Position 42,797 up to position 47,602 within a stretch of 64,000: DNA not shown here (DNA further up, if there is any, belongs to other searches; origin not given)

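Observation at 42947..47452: Giant Ser/Thr-kinase - NB-ARC (STAND) - TPR protein: candidate novel conflict/defence or signalling system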

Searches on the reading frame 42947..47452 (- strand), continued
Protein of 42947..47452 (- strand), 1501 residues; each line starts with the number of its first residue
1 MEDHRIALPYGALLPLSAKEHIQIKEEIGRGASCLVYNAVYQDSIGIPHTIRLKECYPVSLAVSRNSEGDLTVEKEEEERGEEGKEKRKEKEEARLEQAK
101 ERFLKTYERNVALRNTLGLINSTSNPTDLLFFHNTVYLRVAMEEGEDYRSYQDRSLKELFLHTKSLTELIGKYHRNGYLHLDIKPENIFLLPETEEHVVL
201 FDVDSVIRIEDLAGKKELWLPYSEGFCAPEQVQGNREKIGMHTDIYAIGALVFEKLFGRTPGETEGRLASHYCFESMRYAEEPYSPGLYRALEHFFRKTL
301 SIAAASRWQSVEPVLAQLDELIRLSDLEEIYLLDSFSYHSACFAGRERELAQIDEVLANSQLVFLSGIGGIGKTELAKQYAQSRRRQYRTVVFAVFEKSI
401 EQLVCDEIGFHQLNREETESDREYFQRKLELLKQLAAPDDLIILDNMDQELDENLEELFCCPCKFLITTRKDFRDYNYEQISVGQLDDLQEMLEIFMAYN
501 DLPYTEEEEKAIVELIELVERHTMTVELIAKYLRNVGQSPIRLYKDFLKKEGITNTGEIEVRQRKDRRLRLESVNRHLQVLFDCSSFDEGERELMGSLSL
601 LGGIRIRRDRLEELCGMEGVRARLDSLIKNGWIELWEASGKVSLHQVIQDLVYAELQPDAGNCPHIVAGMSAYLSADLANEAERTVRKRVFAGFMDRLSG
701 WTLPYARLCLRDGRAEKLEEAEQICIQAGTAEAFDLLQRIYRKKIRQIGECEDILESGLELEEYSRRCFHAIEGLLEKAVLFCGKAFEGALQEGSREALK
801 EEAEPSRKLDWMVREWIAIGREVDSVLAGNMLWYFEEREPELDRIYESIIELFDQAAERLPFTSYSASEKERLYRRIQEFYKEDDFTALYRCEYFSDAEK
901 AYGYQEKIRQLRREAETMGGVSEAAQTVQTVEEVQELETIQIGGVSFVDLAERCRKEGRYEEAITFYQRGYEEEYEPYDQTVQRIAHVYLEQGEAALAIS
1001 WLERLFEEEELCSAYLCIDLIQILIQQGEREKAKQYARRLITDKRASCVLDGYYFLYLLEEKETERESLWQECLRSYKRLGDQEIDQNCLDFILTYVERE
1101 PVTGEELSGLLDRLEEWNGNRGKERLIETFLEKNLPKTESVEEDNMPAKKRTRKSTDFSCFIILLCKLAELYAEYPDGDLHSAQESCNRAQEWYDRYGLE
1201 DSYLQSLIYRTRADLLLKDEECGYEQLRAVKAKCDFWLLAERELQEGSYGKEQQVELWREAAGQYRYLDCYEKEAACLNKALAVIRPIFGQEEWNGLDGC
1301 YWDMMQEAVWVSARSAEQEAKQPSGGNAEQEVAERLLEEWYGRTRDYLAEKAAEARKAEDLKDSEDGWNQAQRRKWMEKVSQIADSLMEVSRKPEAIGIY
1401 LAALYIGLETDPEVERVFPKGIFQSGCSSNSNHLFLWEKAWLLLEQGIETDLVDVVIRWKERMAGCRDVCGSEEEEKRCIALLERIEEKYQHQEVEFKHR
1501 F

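Call 35: find_encoding_contigs(protein=P0118, flank=8000, max_places=2)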
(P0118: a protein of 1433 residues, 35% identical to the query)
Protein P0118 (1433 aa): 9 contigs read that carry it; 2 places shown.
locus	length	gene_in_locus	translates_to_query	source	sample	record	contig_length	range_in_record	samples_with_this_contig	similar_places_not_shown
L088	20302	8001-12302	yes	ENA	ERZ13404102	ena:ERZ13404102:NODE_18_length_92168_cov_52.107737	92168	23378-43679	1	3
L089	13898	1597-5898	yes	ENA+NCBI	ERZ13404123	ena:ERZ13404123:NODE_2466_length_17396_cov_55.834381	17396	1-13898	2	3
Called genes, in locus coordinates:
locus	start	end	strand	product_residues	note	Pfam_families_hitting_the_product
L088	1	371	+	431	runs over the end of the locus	PF07969:Amidohydro_3 (weak), PF01979:Amidohydro_1, PF12890:DHOase, PF07969:Amidohydro_3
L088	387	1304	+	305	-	PF00215:OMPdecase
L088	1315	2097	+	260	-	PF10418:DHODB_Fe-S_bind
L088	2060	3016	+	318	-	PF01180:DHO_dh, PF01207:Dus, PF00977:His_biosynth (weak)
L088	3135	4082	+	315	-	PF00480:ROK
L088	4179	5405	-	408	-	PF01704:UDPGP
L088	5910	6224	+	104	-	-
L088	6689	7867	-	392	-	-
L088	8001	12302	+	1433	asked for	PF00069:Pkinase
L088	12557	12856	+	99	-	PF08279:HTH_11 (weak)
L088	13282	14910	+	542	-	PF27347:YeeR_C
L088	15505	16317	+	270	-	-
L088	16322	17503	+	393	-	PF15636:Tox-GHH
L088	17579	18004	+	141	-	-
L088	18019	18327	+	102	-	-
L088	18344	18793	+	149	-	-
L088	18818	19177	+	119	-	-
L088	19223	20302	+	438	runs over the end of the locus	PF00004:AAA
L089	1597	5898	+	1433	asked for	PF00069:Pkinase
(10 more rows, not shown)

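Call 39: search_solved_structures(query=window:42947-47452:-, max_evalue=0.001)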
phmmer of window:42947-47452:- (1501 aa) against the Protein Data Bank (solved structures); distinct sequences matched with E-value up to 0.001: 100 (the best 60 are shown).
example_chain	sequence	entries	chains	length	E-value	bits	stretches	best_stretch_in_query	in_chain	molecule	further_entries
5hnv_A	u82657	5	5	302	5.4e-08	34.2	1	20-294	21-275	PpkA N terminal | PpkA-294 | PpkA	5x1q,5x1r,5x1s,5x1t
9ruj_A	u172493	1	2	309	1.1e-07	33.2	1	173-320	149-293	Serine/threonine-protein kinase StkP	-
2a27_A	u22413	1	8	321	1.5e-07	32.8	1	109-301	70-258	Death-associated protein kinase 2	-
1wmk_A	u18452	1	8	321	1.5e-07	32.7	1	109-301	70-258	Death-associated protein kinase 2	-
1zws_A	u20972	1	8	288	1.7e-07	32.6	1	109-301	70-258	DAP-kinase related protein 1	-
1z9x_A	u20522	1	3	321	1.8e-07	32.5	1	109-301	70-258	Death-associated protein kinase 2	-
2a2a_A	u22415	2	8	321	1.8e-07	32.5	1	109-301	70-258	Death-associated protein kinase 2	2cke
6paw_A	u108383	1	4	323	1.8e-07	32.5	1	109-301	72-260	Death-associated protein kinase 2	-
9ru3_A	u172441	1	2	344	1.9e-07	32.4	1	173-322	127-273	Serine/threonine-protein kinase StkP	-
9ruk_A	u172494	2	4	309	1.9e-07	32.4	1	173-320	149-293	Serine/threonine-protein kinase StkP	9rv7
2ya9_A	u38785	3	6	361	3.3e-07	31.6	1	147-301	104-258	DEATH-ASSOCIATED PROTEIN KINASE 2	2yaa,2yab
5fg8_A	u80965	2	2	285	2.7e-06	28.6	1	164-265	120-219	Calcium/calmodulin-dependent protein kinase type II alpha chain | Calcium/calmodulin-dependent protein kinase II, isoform C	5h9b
1koa_A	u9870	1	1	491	3.6e-06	28.2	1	164-263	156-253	TWITCHIN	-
4eqm_A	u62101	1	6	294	3.8e-06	28.1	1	99-335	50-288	Protein kinase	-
9ymt_A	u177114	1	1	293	3.9e-06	28.1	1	99-335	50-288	Serine/Threonine Kinase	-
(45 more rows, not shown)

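Call 46: search_protein_families(library=pfam, proteins=[L048:2631-5144:+, L056:9542-12046:+, L061:9512-11935:+, L063:9602-11989:+, L067:4262-6760:+, L054:3644-6031:+, L078:767-3082:+, L065:2207-5800:+, L070:9152-12001:+, L081:9500-12508:+], max_evalue=0.001)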
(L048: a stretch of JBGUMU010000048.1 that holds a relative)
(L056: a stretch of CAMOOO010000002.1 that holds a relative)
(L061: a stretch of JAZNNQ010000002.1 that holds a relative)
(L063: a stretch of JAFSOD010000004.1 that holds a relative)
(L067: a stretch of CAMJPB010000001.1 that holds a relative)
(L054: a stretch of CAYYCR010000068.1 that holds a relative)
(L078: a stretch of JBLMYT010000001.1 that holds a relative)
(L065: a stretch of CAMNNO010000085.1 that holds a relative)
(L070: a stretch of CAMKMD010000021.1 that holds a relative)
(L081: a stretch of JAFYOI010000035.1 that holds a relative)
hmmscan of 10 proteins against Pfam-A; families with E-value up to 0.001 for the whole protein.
L048:2631-5144:+ (837 aa): 5 families
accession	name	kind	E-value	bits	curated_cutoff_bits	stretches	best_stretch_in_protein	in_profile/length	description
PF13424.12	TPR_12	-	3e-08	34.2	30.1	1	705-778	3-76/77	Tetratricopeptide repeat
PF00931.28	NB-ARC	-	9.4e-08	32.1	23.5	1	200-411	2-224/248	NB-ARC domain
PF13191.12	AAA_16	-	1.1e-07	33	32.6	1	196-315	2-147/167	AAA ATPase domain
PF01637.24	ATPase_2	-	3.3e-06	27.5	33.2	1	196-309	1-119/225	ATPase domain predominantly from Archaea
PF13401.12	AAA_22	-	8.3e-05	23.3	27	1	212-320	3-104/130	AAA domain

L056:9542-12046:+ (834 aa): 8 families
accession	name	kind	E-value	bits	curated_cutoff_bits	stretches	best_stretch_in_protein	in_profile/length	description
PF13424.12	TPR_12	-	5e-13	49.5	30.1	1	702-775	2-75/77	Tetratricopeptide repeat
PF13191.12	AAA_16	-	1.3e-07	32.8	32.6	1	195-318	2-151/167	AAA ATPase domain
PF13374.12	TPR_10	-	3e-07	30.7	27.5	0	744-780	1-37/42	Tetratricopeptide repeat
PF24885.1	TPR_NPHP3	-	4.7e-07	29.9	100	1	652-747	93-185/239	Nephrocystin-3 TPR domain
PF13401.12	AAA_22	-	6.7e-06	26.9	27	1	211-321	3-106/130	AAA domain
PF00931.28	NB-ARC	-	8.7e-06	25.6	23.5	1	199-331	2-136/248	NB-ARC domain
PF01637.24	ATPase_2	-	2.2e-05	24.8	33.2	1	195-310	1-121/225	ATPase domain predominantly from Archaea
PF07719.23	TPR_2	-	0.0002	21.6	27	0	707-730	5-28/34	Tetratricopeptide repeat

L061:9512-11935:+ (807 aa): 6 families
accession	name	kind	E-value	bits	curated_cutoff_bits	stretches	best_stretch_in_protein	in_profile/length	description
PF13676.11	TIR_2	-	8.3e-17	62.2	28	1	9-119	1-110/122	TIR domain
PF13424.12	TPR_12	-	1.1e-08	35.5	30.1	1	674-746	3-75/77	Tetratricopeptide repeat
PF14559.12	TPR_19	-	3.5e-05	24.5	25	0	670-699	21-50/68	Tetratricopeptide repeat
PF13191.12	AAA_16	-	8.5e-05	23.5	32.6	1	165-291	2-153/167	AAA ATPase domain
PF01582.25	TIR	-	9.8e-05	22.6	21.3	0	7-84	2-80/179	TIR domain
PF13401.12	AAA_22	-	0.00012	22.8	27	0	182-290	4-105/130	AAA domain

L063:9602-11989:+ (795 aa): 7 families
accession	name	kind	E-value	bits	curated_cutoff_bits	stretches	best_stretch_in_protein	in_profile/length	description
PF13676.11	TIR_2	-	1.3e-14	55.1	28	1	11-121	1-109/122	TIR domain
PF13424.12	TPR_12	-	1.9e-08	34.8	30.1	2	722-780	8-66/77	Tetratricopeptide repeat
PF00931.28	NB-ARC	-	1.9e-08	34.3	23.5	1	185-415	16-245/248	NB-ARC domain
PF13191.12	AAA_16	-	5.9e-05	24.1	32.6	1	168-282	1-141/167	AAA ATPase domain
PF06745.19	ATPase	-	0.00023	21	26.6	1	186-257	18-87/231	KaiC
PF20720.3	nSTAND3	-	0.00024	21.3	27.2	1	184-231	14-61/155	Novel STAND NTPase 3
PF01637.24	ATPase_2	-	0.00039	20.7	33.2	1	169-283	1-120/225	ATPase domain predominantly from Archaea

L067:4262-6760:+ (832 aa): 7 families
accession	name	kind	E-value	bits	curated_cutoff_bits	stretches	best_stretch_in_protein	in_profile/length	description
PF13424.12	TPR_12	-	1.2e-08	35.5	30.1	1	701-768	2-69/77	Tetratricopeptide repeat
PF13191.12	AAA_16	-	2.7e-08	34.9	32.6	1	193-317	2-152/167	AAA ATPase domain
PF01637.24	ATPase_2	-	2.2e-06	28.1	33.2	1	193-306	1-119/225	ATPase domain predominantly from Archaea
PF00931.28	NB-ARC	-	1.3e-05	25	23.5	1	203-329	8-136/248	NB-ARC domain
PF13401.12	AAA_22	-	6.4e-05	23.7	27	1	210-319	4-106/130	AAA domain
PF13374.12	TPR_10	-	0.00037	20.8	27.5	0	743-777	1-35/42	Tetratricopeptide repeat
PF07719.23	TPR_2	-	0.00077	19.9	27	0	703-727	2-26/34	Tetratricopeptide repeat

L054:3644-6031:+ (795 aa): 13 families
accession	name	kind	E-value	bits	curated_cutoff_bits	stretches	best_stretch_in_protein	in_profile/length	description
PF13424.12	TPR_12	-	1.8e-28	99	30.1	4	574-648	2-77/77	Tetratricopeptide repeat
PF13676.11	TIR_2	-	2.4e-12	47.8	28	1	14-126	1-109/122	TIR domain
PF07719.23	TPR_2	-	3.3e-11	42.8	27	0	618-647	3-32/34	Tetratricopeptide repeat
PF00931.28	NB-ARC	-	1.8e-09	37.7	23.5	1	177-370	3-211/248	NB-ARC domain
PF24885.1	TPR_NPHP3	-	9.6e-08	32.1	100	1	545-687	68-212/239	Nephrocystin-3 TPR domain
PF13374.12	TPR_10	-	1.1e-07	32.1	27.5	0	622-653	8-39/42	Tetratricopeptide repeat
PF13181.12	TPR_8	-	8.1e-07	29.2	25.7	0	702-730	3-31/34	Tetratricopeptide repeat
PF00515.34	TPR_1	-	1.4e-05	25.1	27.8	0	622-646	7-31/34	Tetratricopeptide repeat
PF13191.12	AAA_16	-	1.5e-05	26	32.6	1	171-223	1-58/167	AAA ATPase domain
PF13401.12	AAA_22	-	1.7e-05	25.6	27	0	191-290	7-105/130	AAA domain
PF25201.1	nSTAND6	-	1.9e-05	25.1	27.7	1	173-210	2-39/148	Novel STAND NTPase 6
PF20703.3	nSTAND1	-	0.00065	19.9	27.1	0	172-279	16-125/379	Novel STAND NTPase 1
PF17874.7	TPR_MalT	-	0.00096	19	45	0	551-611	98-158/336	MalT-like TPR region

L078:767-3082:+ (771 aa): 16 families
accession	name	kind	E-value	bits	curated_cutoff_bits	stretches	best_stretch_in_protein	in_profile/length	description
PF13424.12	TPR_12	-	3.9e-55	184.4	30.1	4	628-694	1-67/77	Tetratricopeptide repeat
PF13374.12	TPR_10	-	4.3e-50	166.8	27.5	5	629-669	1-41/42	Tetratricopeptide repeat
PF24885.1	TPR_NPHP3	-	1.1e-28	100.7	100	2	633-744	102-213/239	Nephrocystin-3 TPR domain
PF13181.12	TPR_8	-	9e-24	82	25.7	2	630-661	1-32/34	Tetratricopeptide repeat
PF07719.23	TPR_2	-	1.9e-16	59.2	27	0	631-660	2-31/34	Tetratricopeptide repeat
PF13676.11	TIR_2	-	1.2e-11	45.6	28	1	6-119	1-108/122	TIR domain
PF13191.12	AAA_16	-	2.3e-10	41.7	32.6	1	182-306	2-158/167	AAA ATPase domain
PF00515.34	TPR_1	-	1e-09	38.2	27.8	0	638-660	9-31/34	Tetratricopeptide repeat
PF10579.15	Rapsyn_N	-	6.4e-09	36.2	23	0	682-708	53-79/80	Rapsyn N-terminal myristoylation and linker region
PF00931.28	NB-ARC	-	2.9e-07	30.5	23.5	1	196-391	12-227/248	NB-ARC domain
PF13176.12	TPR_7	-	9e-07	29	27.9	0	638-664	7-33/36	Tetratricopeptide repeat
PF01582.25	TIR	-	5.9e-06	26.6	21.3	1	8-104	6-100/179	TIR domain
PF13431.12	TPR_17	-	7.2e-06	26.3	24.4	0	626-651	9-34/34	Tetratricopeptide repeat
PF20703.3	nSTAND1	-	4.1e-05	23.8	27.1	1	183-291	17-126/379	Novel STAND NTPase 1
PF17874.7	TPR_MalT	-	0.0002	21.2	45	0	671-745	79-153/336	MalT-like TPR region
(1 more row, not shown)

L065:2207-5800:+ (1197 aa): 6 families
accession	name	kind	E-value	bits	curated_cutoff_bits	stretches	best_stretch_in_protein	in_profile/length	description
PF08238.18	Sel1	-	1.6e-23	82.7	30.7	3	176-211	1-34/36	Sel1 repeat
PF13676.11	TIR_2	-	8.8e-17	62.2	28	1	4-104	1-103/122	TIR domain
PF13424.12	TPR_12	-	2.4e-12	47.3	30.1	3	949-1020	8-77/77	Tetratricopeptide repeat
PF13374.12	TPR_10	-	1.1e-07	32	27.5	0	947-977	5-35/42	Tetratricopeptide repeat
PF13428.12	TPR_14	-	2.6e-06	28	23.5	0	296-327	4-35/44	Tetratricopeptide repeat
PF07719.23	TPR_2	-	2e-05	24.8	27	0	948-976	5-33/34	Tetratricopeptide repeat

L070:9152-12001:+ (949 aa): 3 families
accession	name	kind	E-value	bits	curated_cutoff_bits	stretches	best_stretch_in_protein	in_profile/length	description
PF00931.28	NB-ARC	-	9.4e-11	41.9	23.5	1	302-523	2-229/248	NB-ARC domain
PF13424.12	TPR_12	-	1.7e-07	31.8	30.1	0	848-921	5-73/77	Tetratricopeptide repeat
PF13191.12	AAA_16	-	0.00045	21.2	32.6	0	304-429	8-157/167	AAA ATPase domain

L081:9500-12508:+ (1002 aa): 4 families
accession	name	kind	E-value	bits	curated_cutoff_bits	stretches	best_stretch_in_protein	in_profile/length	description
PF13676.11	TIR_2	-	9.2e-17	62.1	28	1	5-124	2-121/122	TIR domain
PF08937.16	ThsB_TIR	-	4.1e-06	27.6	21.2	1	5-91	1-96/100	Thoeris protein ThsB, TIR-like domain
PF13191.12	AAA_16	-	0.00012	23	32.6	1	168-242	2-80/167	AAA ATPase domain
PF00931.28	NB-ARC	-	0.00042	20.1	23.5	0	187-314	19-159/248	NB-ARC domain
